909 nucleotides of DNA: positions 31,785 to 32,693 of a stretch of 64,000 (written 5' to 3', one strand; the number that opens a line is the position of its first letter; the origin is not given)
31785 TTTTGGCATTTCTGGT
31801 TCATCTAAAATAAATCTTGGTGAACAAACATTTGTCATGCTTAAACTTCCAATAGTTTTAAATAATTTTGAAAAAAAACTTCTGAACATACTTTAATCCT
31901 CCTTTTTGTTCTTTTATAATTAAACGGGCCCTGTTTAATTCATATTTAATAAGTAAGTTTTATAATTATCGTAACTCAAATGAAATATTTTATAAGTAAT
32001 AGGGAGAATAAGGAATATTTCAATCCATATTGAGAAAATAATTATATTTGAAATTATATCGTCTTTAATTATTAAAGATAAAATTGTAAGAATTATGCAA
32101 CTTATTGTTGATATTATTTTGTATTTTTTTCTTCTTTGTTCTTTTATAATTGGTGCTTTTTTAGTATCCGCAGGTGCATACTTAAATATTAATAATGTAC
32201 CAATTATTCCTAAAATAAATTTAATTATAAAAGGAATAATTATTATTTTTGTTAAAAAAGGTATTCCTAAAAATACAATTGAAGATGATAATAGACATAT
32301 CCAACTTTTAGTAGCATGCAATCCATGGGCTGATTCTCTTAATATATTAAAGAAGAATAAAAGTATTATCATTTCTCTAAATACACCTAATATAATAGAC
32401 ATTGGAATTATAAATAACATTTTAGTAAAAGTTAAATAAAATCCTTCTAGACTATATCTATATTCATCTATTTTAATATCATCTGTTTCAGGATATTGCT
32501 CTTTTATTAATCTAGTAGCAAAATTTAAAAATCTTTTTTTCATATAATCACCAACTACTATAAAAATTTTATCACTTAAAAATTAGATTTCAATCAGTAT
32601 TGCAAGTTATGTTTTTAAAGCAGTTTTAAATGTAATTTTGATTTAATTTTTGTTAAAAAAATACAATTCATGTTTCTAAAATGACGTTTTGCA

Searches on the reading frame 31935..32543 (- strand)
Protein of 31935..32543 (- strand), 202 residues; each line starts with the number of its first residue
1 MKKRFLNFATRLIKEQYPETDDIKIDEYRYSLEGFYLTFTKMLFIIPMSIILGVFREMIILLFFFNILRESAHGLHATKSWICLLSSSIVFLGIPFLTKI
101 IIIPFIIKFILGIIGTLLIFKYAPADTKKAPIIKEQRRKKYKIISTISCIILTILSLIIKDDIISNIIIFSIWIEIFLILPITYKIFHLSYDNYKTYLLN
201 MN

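Call 3: search_protein_families(library=pfam, proteins=[window:31935-32543:-], max_evalue=1)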
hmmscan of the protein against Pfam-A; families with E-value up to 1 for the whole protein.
window:31935-32543:- (202 aa): 1 family
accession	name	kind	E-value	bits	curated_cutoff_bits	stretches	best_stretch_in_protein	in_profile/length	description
PF04647.20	AgrB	-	1.8e-35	122.4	23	1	8-179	4-181/185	Accessory gene regulator B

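Call 4: search_protein_families(library=ncbifam, proteins=[window:31935-32543:-], max_evalue=1)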
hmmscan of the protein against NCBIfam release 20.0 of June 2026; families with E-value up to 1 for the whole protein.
window:31935-32543:- (202 aa): 1 family
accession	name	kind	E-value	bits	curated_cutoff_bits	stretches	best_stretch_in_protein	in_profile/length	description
NF002210.0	PRK01100.1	equivalog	4e-33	114.9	282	1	13-199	19-207/210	accessory gene regulator ArgB-like protein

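Call 11: find_related_loci(query=window:31935-32543:-, collection=genome_contigs, flank=4000)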
Query window:31935-32543:- (202 aa) in genome_contigs; peptide patterns used: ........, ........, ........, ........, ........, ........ (x = any residue, [..] = any of these).
404 stretches matched a pattern; 136 encode a relative of the query (tblastn E <= 1e-3); the best 80 are kept; 80 distinct loci.
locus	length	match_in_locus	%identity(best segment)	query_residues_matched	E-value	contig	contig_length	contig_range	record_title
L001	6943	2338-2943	82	1-202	1e-90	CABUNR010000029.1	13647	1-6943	MAG TPA_asm: uncultured Firmicutes bacterium isolate MGYG-HGUT-04175 genome assembly, contig: GUT_GENOME258596_29, whole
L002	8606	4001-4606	76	1-202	1e-87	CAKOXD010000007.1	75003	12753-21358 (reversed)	MAG: uncultured Bacilli bacterium isolate REFINED_METABAT215_TOP10_CONTIGS_1500_ASSEMBLY_K77_MERGED__Hadza_MoBio_hadza-E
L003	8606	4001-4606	67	1-202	2e-85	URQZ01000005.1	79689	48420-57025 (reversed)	uncultured Tenericutes bacterium isolate UMGS1271 genome assembly, contig: NODE_68_length_79689_cov_9.212359, whole geno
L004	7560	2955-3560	70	1-202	3e-78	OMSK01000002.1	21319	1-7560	uncultured Firmicutes bacterium isolate RUG832 genome assembly, contig: k87_670717, whole genome shotgun sequence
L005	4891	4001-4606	61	1-202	7e-74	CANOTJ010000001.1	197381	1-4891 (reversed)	MAG TPA_asm: uncultured Tenericutes bacterium isolate SRR15604499_bin.21_metawrap_v1.3_MAG genome assembly, contig: NODE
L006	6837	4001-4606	56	1-202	7e-73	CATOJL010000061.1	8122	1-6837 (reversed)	MAG TPA_asm: uncultured Bacilli bacterium isolate MGG29184_1680015487 genome assembly, contig: SRR9205167_6135, whole ge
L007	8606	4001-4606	57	1-202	2e-69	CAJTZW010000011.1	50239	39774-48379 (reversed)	MAG TPA_asm: uncultured Bacilli bacterium isolate MGBC122606 genome assembly, contig: MGBC122606.11, whole genome shotgu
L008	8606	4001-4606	78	1-202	4e-98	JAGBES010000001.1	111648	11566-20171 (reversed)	MAG: Bacilli bacterium isolate RGIG9051 Water_deer_Rectum-4__c44, whole genome shotgun sequence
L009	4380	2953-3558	58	1-202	5e-64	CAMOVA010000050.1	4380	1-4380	MAG: uncultured Firmicutes bacterium isolate SRR873606_bin.76_metaWRAP_v1.3_MAG genome assembly, contig: NODE_64746_leng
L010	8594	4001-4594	56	1-198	1e-61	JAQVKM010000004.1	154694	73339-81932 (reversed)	MAG: Bacilli bacterium isolate STE_87 NODE_115_length_154694_cov_6.445121_Sandtown_E, whole genome shotgun sequence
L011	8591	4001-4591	50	1-197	1e-59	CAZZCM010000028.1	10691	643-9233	MAG TPA_asm: uncultured Muribaculaceae bacterium isolate SRP222994_co1_288 genome assembly, contig: NODE_13092_length_10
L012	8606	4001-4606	55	1-202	2e-58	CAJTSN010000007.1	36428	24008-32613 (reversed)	MAG TPA_asm: uncultured Bacilli bacterium isolate MGBC111601 genome assembly, contig: MGBC111601.7, whole genome shotgun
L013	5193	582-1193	59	1-202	1e-66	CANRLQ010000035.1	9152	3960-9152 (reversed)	MAG: uncultured Bacilli bacterium isolate Lapin-011__bin79 genome assembly, contig: Lapin-011__NODE_8594_length_9152_cov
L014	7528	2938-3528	47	1-197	3e-57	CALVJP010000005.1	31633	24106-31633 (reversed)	MAG: uncultured Bacilli bacterium isolate E13__bin113 genome assembly, contig: E13__k127_1169829, whole genome shotgun s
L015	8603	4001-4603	49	1-200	8e-57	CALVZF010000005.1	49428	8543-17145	MAG: uncultured Bacilli bacterium isolate BRZ_CS__bin21 genome assembly, contig: BRZ_CS__NODE_1120_length_49428_cov_9.36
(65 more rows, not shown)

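Call 16: search_solved_structures(query=window:31935-32543:-, max_evalue=1, show_alignments=2)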
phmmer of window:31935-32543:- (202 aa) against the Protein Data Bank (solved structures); distinct sequences matched with E-value up to 1: 5.
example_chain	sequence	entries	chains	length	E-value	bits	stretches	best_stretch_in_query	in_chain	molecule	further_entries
9b49_A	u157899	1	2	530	0.3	14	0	62-132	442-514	Phosphate transporter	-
9b47_A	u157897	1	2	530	0.41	13.5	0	62-132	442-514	Phosphate transporter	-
9b48_B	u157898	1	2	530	0.41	13.5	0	62-132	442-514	Phosphate transporter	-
7sp5_A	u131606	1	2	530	0.42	13.5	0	62-132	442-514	Phosphate transporter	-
8fvz_A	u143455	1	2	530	0.44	13.4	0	62-132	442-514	Phosphate transporter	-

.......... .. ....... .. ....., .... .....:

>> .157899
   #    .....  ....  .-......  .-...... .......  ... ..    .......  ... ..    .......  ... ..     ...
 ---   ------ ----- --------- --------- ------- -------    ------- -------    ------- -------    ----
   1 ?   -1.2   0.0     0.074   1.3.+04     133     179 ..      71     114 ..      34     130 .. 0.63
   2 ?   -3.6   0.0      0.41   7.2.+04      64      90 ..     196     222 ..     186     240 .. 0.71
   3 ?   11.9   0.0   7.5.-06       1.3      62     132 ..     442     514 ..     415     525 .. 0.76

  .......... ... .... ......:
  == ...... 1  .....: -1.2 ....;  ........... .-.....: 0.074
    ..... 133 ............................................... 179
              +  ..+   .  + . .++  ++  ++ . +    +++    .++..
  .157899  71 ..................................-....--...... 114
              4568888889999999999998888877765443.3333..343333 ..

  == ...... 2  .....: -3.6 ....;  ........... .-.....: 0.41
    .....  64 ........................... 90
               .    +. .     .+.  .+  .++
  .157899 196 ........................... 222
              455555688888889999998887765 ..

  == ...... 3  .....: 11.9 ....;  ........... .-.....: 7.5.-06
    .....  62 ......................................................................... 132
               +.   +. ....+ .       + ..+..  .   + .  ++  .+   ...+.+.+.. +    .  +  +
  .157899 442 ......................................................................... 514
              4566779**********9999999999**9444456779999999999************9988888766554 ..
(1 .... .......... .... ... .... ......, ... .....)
